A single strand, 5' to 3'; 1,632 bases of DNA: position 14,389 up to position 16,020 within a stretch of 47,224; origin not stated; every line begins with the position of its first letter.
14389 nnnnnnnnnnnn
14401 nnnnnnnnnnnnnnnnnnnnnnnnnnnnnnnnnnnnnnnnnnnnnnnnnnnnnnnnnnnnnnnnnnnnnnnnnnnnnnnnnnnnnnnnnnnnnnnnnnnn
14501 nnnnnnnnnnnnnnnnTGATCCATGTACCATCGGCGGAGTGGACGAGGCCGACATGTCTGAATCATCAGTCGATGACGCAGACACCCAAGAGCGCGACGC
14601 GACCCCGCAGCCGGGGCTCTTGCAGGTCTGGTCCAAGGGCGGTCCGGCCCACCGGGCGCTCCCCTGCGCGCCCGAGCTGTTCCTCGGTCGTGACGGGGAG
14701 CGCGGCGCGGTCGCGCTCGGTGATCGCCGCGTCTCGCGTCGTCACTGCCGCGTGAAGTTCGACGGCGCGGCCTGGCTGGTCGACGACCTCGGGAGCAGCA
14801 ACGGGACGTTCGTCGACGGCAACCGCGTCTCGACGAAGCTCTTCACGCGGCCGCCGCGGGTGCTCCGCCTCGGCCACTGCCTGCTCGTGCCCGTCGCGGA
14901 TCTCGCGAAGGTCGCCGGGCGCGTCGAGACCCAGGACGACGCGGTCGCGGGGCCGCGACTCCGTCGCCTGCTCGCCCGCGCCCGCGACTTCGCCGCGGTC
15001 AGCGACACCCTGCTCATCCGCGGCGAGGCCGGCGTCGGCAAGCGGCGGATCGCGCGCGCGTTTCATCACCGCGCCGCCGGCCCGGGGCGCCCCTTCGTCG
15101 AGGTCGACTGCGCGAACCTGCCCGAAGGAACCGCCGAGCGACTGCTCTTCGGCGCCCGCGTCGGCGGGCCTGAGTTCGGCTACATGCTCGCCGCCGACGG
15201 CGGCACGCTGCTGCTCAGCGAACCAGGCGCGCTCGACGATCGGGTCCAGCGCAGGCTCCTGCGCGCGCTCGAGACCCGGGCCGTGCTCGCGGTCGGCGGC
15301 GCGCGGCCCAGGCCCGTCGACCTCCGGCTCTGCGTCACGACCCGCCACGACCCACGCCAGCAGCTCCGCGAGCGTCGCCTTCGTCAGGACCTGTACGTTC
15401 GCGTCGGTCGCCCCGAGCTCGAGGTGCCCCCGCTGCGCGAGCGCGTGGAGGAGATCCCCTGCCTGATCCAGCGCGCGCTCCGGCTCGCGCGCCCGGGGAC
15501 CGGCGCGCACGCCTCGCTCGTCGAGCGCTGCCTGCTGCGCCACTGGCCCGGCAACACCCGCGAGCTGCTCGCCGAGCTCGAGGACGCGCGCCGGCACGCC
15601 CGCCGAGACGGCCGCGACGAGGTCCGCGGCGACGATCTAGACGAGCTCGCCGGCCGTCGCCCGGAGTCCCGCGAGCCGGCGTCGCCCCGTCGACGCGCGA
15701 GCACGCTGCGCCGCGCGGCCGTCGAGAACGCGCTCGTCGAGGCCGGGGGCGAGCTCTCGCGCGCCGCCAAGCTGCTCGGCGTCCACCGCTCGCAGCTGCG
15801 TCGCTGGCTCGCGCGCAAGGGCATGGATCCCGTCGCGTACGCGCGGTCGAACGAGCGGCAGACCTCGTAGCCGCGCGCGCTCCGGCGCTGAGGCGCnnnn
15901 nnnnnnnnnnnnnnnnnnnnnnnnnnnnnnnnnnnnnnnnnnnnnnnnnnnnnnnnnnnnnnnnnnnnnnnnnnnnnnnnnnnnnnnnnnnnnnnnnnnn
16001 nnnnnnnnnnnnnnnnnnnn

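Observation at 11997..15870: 840-aa polytopic membrane protein tightly linked to an FHA/AAA+/HTH regulator whose sigma-54 activation determinants are degenerate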

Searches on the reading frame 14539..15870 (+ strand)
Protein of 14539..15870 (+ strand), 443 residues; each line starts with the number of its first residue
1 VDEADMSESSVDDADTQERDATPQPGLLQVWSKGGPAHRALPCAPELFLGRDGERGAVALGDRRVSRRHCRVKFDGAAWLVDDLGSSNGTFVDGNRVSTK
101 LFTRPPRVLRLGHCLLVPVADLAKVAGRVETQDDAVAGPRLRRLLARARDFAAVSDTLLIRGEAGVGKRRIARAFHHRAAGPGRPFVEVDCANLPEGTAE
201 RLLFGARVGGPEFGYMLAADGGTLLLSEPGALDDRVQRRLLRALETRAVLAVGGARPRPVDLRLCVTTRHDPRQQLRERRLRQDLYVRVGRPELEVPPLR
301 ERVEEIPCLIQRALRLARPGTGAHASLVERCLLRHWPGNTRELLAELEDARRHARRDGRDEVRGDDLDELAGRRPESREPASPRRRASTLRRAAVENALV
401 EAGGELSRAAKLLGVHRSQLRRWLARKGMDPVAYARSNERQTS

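Call 5: search_protein_families(library=pfam, proteins=[window:14539-15870:+], max_evalue=0.1)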
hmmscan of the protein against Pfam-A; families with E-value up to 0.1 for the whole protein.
window:14539-15870:+ (443 aa): 14 families
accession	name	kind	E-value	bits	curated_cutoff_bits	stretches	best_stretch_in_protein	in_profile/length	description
PF00158.32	Sigma54_activat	-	9.8e-32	110.4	20.2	1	140-290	7-163/168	Sigma-54 interaction domain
PF00498.31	FHA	-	8.4e-14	52.2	20.7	1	49-99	3-53/67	FHA domain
PF16697.10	Yop-YscD_cpl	-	3.8e-09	37.1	33.2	1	46-116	18-88/94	Inner membrane component of T3SS, cytoplasmic domain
PF14532.12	Sigma54_activ_2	-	4.5e-08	33.9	25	1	152-299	18-138/138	Sigma-54 interaction domain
PF02954.25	HTH_8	-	1.2e-06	28.6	22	1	394-423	9-38/42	Bacterial regulatory protein, Fis family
PF13384.12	HTH_23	-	7.7e-05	22.8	24.6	1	384-426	5-40/50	Homeodomain-like domain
PF13191.12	AAA_16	-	8.1e-05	23.6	32.6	1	140-249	11-125/167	AAA ATPase domain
PF25601.1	AAA_lid_14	-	0.00088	19.5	27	1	300-354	1-60/87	AAA+ ATPase lid domain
PF01527.26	HTH_Tnp_1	-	0.0012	19.5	24.1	1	389-429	10-51/75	Transposase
PF13551.12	HTH_29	-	0.0012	19.4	28.1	1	399-426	7-35/64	Winged helix-turn helix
PF13518.12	HTH_28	-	0.0048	17.4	25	1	402-426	11-35/52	Helix-turn-helix domain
PF12728.13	HTH_17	-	0.02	15.6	27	1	409-429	7-27/51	Helix-turn-helix domain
PF03683.19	UPF0175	-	0.045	13.9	27.9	1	406-435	36-65/75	Uncharacterised protein family (UPF0175)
PF00376.29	MerR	-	0.069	13.4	28.2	0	409-424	5-20/38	MerR family regulatory protein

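Call 6: search_protein_families(library=ncbifam, proteins=[window:14539-15870:+], max_evalue=0.1)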
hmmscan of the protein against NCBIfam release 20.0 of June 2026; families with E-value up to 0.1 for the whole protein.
window:14539-15870:+ (443 aa): 33 families (the best 25 are shown)
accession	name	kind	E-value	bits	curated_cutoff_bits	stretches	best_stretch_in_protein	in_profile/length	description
TIGR02329.1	propionate_PrpR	equivalog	7.1e-40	137.1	499.2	1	128-425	208-525/526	propionate catabolism operon regulatory protein PrpR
NF011953.0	PRK15424.1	equivalog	2.4e-39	135.4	703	1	141-427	228-534/538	propionate catabolism operon regulatory protein PrpR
NF003451.0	PRK05022.1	equivalog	1.9e-38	132.5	476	1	151-428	208-509/512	nitric oxide reductase transcriptional regulator NorR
TIGR02915.1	PEP_resp_reg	equivalog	2.3e-38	132.2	502.6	1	139-429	146-444/445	PEP-CTERM-box response regulator transcription factor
NF038308.1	RNA_repair_RtcR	equivalog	2.6e-38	132.2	650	1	139-385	187-451/530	RNA repair transcriptional activator RtcR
TIGR01817.1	nifA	equivalog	5.1e-37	127.8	528.85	1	131-344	193-418/534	nif-specific transcriptional activator NifA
NF008485.2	PRK11388.1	equivalog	7.9e-37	126.8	551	1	136-431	336-639/643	dihydroxyacetone kinase operon transcriptional regulator DhaR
NF051870.1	NAssimRespRegNtrX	equivalog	7.4e-35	120.7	600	1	141-428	148-451/452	nitrogen assimilation response regulator NtrX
NF050807.1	TransRegFlbDCaul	equivalog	8.7e-35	120.4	750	1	136-366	122-365/454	sigma-54-dependent transcriptional regulator FlbD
TIGR01818.1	ntrC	equivalog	2.5e-33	115.6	558.6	1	154-370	156-381/463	nitrogen regulation protein NR(I)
NF011695.0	PRK15115.1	equivalog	3.4e-32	111.8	763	1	138-432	141-441/445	two-component system response regulator GlrR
NF041552.1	TF_PrdR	equivalog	8.8e-32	110.2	795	1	141-420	276-569/577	sigma-54 dependent transcriptional regulator PrdR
NF007689.0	PRK10365.1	equivalog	7.7e-31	107.3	760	1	139-419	146-434/441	sigma-54-dependent response regulator transcription factor ZraR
NF008469.0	PRK11361.1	equivalog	7.8e-31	107.3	714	1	138-432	149-459/461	acetoacetate metabolism transcriptional regulator AtoC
TIGR02974.1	phageshock_pspF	equivalog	5.5e-30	104.7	443.55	1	143-350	10-229/336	phage shock protein operon transcriptional activator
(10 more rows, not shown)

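Call 9: search_solved_structures(query=window:14539-15870:+, show_alignments=4, max_evalue=1e-10)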
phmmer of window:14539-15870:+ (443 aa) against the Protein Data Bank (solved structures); distinct sequences matched with E-value up to 1e-10: 35.
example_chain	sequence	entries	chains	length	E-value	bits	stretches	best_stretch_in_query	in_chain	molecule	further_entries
9qq6_C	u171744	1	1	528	5e-33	118.2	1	138-420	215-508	Nif-specific regulatory protein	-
1ojl_A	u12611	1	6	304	8.5e-33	117.4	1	138-424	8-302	TRANSCRIPTIONAL REGULATORY PROTEIN ZRAR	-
4ly6_A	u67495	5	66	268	6.6e-31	111.2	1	134-350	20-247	Transcriptional regulator (NtrC family)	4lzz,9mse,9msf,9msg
1ny6_A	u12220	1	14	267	6.7e-31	111.2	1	135-350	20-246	transcriptional regulator (NtrC family)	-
4l4u_A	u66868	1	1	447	1.2e-30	110.3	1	133-351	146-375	Transcriptional regulator (NtrC family)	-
1ny5_A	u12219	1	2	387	1.8e-30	109.7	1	133-350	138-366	transcriptional regulator (NtrC family)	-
3m0e_A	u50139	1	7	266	4.5e-30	108.4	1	135-350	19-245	Transcriptional regulator (NtrC family)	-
6iy8_A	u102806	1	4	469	7.5e-29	104.4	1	155-345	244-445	Positive regulator CapR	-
8p53_C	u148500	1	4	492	6.6e-28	101.3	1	150-346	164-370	Transcriptional regulator FleQ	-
3dzd_A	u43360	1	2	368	7.7e-28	101.1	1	151-348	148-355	Transcriptional regulator (NtrC family)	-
5exx_A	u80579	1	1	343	8.2e-28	101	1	150-346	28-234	Transcriptional regulator FleQ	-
7ejw_C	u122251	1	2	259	8.8e-27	97.6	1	150-345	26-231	Transcriptional regulator FleQ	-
5exp_A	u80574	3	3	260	9e-27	97.6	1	150-345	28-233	Transcriptional regulator FleQ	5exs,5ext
6j7e_A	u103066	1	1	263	9.3e-27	97.5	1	150-345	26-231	Nitrogen assimilation regulatory protein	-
6jdi_A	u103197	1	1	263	9.5e-27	97.5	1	150-345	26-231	Nitrogen assimilation regulatory protein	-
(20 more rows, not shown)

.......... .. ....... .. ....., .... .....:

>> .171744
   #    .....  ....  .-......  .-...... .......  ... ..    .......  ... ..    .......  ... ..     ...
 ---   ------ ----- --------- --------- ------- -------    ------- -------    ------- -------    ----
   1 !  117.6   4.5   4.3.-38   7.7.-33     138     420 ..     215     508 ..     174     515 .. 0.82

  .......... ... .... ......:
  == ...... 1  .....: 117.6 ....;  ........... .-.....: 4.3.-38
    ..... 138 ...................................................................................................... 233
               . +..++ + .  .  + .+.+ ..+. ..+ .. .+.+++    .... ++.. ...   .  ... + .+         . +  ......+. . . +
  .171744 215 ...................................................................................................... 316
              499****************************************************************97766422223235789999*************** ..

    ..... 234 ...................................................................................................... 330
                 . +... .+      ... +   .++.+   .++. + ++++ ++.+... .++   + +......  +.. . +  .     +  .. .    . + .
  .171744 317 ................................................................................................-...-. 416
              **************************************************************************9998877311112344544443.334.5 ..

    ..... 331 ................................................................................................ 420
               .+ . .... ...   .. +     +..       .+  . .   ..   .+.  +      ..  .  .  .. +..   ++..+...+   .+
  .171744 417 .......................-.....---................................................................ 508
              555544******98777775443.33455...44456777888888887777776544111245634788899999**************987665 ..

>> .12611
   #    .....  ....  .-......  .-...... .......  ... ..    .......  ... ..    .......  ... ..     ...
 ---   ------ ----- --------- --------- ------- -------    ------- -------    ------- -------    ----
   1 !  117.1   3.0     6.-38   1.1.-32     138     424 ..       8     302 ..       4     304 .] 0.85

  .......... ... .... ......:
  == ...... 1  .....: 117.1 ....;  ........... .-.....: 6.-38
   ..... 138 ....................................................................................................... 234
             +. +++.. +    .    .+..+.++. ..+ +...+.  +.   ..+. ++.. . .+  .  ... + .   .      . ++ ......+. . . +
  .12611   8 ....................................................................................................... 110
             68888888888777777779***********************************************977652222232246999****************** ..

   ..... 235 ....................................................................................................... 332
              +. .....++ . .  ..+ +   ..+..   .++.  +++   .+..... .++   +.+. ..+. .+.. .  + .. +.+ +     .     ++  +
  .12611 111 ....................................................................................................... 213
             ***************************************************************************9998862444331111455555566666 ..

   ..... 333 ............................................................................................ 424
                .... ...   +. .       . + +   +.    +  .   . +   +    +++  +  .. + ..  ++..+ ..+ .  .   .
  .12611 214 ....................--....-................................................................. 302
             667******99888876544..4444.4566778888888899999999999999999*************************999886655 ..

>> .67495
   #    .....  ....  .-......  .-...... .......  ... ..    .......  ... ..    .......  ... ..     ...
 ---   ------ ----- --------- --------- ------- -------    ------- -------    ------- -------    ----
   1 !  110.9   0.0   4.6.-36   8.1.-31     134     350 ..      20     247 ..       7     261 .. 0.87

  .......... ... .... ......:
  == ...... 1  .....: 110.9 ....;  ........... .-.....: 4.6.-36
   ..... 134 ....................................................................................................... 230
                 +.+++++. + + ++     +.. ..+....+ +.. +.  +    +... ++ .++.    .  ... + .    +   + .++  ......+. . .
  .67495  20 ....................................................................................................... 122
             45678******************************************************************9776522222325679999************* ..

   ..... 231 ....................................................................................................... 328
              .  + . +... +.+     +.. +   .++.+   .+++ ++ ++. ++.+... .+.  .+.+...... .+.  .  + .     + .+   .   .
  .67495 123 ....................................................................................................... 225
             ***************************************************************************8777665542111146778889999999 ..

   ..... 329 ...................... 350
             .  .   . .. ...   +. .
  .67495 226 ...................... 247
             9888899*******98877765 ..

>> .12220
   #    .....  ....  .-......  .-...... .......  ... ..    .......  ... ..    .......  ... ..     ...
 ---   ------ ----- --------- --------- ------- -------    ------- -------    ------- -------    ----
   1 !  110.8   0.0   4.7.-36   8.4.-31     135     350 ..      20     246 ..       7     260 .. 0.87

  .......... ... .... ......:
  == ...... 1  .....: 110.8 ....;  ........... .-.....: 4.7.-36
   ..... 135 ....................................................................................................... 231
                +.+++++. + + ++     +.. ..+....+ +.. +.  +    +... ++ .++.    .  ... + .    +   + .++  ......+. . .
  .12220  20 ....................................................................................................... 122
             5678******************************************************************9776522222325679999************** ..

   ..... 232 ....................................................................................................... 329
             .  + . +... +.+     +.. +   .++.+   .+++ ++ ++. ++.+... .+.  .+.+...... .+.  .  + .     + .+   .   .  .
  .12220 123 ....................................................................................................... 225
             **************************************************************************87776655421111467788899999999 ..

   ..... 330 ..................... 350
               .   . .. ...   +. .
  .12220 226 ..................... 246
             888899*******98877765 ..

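Call 15: find_homologous_proteins(query=window:14539-15870:+)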
Query window:14539-15870:+ (443 aa): 3135 proteins with E <= 0.001 among 8000 candidates; the best 120 are listed.
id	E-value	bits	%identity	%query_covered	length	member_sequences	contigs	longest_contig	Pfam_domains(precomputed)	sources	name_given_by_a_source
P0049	1.2e-282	956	100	99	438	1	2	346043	PF00158.33,PF00498.32,PF02954.26,PF16697.11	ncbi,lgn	-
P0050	5.4e-95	337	47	93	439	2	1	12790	PF00158.33,PF00498.32,PF02954.26,PF16697.11,PF14532.13,PF07728.21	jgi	jgi:transcriptional regulator with PAS, ATPase and Fis domain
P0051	2.0e-94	335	46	100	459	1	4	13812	PF00158.33,PF00498.32,PF02954.26,PF16697.11,PF14532.13,PF01078.28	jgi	jgi:DNA-binding NtrC family response regulator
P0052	2.4e-94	335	44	98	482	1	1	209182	PF00158.33,PF00498.32,PF02954.26,PF16697.11,PF14532.13,PF07728.21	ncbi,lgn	-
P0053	5.9e-94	334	44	98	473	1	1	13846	PF00158.33,PF00498.32,PF02954.26,PF16697.11,PF14532.13,PF01078.28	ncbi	-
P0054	8.4e-94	333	45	96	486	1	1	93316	PF00158.33,PF00498.32,PF25601.2,PF02954.26,PF16697.11,PF14532.13,PF07728.21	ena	-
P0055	3.7e-93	331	46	91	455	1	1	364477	PF00158.33,PF00498.32,PF25601.2,PF02954.26,PF01527.27,PF16697.11,PF14532.13,PF07728.21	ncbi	ncbi:MAG: sigma 54-interacting transcriptional regulator [Nannocystaceae bacterium]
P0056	5.9e-93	331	45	97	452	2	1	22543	PF00158.33,PF00498.32,PF25601.2,PF02954.26,PF16697.11,PF14532.13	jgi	jgi:transcriptional regulator of acetoin/glycerol metabolism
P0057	1.1e-92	330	45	95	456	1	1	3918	PF00158.33,PF00498.32,PF02954.26,PF16697.11,PF14532.13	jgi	jgi:transcriptional regulator of acetoin/glycerol metabolism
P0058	4.9e-92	328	47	96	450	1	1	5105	PF00158.33,PF00498.32,PF25601.2,PF02954.26,PF16697.11,PF14532.13,PF07728.21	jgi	jgi:transcriptional regulator of acetoin/glycerol metabolism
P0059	6.2e-92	327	49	89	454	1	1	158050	PF00158.33,PF00498.32,PF25601.2,PF02954.26,PF16697.11,PF14532.13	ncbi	-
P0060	9.9e-92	327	46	91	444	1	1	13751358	PF00158.33,PF00498.32,PF02954.26,PF16697.11,PF14532.13,PF07728.21,PF01078.28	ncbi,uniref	ncbi:sigma 54-interacting transcriptional regulator [Sorangium sp. So ce260]|uniref:sigma 54-interac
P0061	1.8e-91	326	44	98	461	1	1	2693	PF00158.33,PF00498.32,PF02954.26,PF16697.11,PF14532.13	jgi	jgi:DNA-binding NtrC family response regulator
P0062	3.6e-91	325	46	93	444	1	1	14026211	PF00158.33,PF00498.32,PF02954.26,PF16697.11,PF14532.13,PF07728.21,PF01078.28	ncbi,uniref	ncbi:sigma 54-interacting transcriptional regulator [Sorangium sp. So ce1078]|uniref:sigma 54-intera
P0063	5.8e-91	324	45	93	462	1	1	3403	PF00158.33,PF00498.32,PF02954.26,PF16697.11,PF14532.13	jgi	jgi:transcriptional regulator of acetoin/glycerol metabolism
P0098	7.5e-83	297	45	91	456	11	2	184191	PF00158.33,PF00498.32,PF02954.26,PF16697.11,PF14532.13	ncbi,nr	ncbi:sigma 54-interacting transcriptional regulator [Myxococcus sp. CA051A]|nr:sigma 54-interacting 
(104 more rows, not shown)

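Call 42: search_protein_families(library=pfam, proteins=[P0050, P0055, P0098], max_evalue=0.0001)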
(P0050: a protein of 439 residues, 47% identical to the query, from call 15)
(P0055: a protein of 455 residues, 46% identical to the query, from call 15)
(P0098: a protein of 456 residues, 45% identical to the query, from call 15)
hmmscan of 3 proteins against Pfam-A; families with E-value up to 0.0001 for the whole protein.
P0050 (439 aa): 6 families
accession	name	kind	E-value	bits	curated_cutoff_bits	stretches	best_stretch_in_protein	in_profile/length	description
PF00158.32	Sigma54_activat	-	5.8e-51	172.9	20.2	1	143-295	10-163/168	Sigma-54 interaction domain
PF14532.12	Sigma54_activ_2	-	1.3e-16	61.6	25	1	146-304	12-138/138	Sigma-54 interaction domain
PF00498.31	FHA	-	2.5e-11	44.3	20.7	1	49-98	3-53/67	FHA domain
PF02954.25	HTH_8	-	7.6e-09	35.6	22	1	398-428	10-40/42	Bacterial regulatory protein, Fis family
PF07728.20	AAA_5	-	2.1e-06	28.2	22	1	158-256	2-96/139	AAA domain (dynein-related subfamily)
PF16697.10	Yop-YscD_cpl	-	2.9e-06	27.9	33.2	1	47-115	19-88/94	Inner membrane component of T3SS, cytoplasmic domain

P0055 (455 aa): 9 families
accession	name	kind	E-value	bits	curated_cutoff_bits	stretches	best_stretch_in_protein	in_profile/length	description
PF00158.32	Sigma54_activat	-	2.4e-53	180.7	20.2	1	138-293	7-164/168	Sigma-54 interaction domain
PF14532.12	Sigma54_activ_2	-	9.5e-15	55.5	25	1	145-301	13-138/138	Sigma-54 interaction domain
PF00498.31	FHA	-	7.5e-11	42.7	20.7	1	47-96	2-51/67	FHA domain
PF02954.25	HTH_8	-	4.7e-09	36.3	22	1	403-438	5-40/42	Bacterial regulatory protein, Fis family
PF16697.10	Yop-YscD_cpl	-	2.3e-08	34.6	33.2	1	39-114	12-88/94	Inner membrane component of T3SS, cytoplasmic domain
PF07728.20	AAA_5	-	6.5e-08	33.1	22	1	156-262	2-106/139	AAA domain (dynein-related subfamily)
PF25601.1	AAA_lid_14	-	6.7e-06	26.3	27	1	302-371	1-72/87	AAA+ ATPase lid domain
PF01527.26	HTH_Tnp_1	-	1.9e-05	25.2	24.1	1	406-451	10-60/75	Transposase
PF13551.12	HTH_29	-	4e-05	24.1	28.1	0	406-438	2-34/64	Winged helix-turn helix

P0098 (456 aa): 6 families
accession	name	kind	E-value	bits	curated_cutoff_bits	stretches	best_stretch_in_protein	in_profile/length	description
PF00158.32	Sigma54_activat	-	1.9e-51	174.5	20.2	1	143-296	9-162/168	Sigma-54 interaction domain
PF14532.12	Sigma54_activ_2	-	5.5e-15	56.3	25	1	143-306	8-138/138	Sigma-54 interaction domain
PF00498.31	FHA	-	4.8e-11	43.4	20.7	1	58-105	11-58/67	FHA domain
PF02954.25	HTH_8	-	3.2e-10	40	22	1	409-444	6-41/42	Bacterial regulatory protein, Fis family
PF16697.10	Yop-YscD_cpl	-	1.2e-05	25.9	33.2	1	40-116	10-88/94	Inner membrane component of T3SS, cytoplasmic domain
PF13384.12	HTH_23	-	6.7e-05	23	24.6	0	407-449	4-48/50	Homeodomain-like domain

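Call 66: find_encoding_contigs(protein=P0055, flank=6000, max_places=2)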
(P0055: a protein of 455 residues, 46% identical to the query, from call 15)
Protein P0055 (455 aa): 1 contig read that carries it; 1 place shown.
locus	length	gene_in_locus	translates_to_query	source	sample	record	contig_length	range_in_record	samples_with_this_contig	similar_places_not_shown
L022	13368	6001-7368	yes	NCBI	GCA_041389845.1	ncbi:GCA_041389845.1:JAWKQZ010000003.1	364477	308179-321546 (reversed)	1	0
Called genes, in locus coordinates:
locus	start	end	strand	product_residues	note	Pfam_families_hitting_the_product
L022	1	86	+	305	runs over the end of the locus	PF11583:AurF (weak)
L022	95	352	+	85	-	-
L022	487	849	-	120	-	-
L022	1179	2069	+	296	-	PF00069:Pkinase, PF07714:PK_Tyr_Ser-Thr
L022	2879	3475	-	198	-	-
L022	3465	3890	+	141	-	-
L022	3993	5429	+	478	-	PF13505:OMP_b-brl (weak), PF00691:OmpA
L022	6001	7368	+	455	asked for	PF16697:Yop-YscD_cpl (weak), PF00498:FHA, PF00158:Sigma54_activat, PF14532:Sigma54_activ_2, PF07728:AAA_5, PF25601:AAA_lid_14 (weak), PF01527:HTH_Tnp_1 (faint), PF02954:HTH_8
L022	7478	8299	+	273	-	-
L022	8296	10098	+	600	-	PF00069:Pkinase, PF07714:PK_Tyr_Ser-Thr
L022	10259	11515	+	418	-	PF13948:DUF4215 (weak)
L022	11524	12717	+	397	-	PF13948:DUF4215 (faint)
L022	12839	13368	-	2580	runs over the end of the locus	PF13428:TPR_14 (faint), PF07719:TPR_2 (faint), PF13181:TPR_8 (faint), PF25064:ARM_TT21_5th (faint), PF00515:TPR_1 (faint), PF25058:ARM_TT21 (faint), PF13432:TPR_16 (weak), PF14559:TPR_19 (weak)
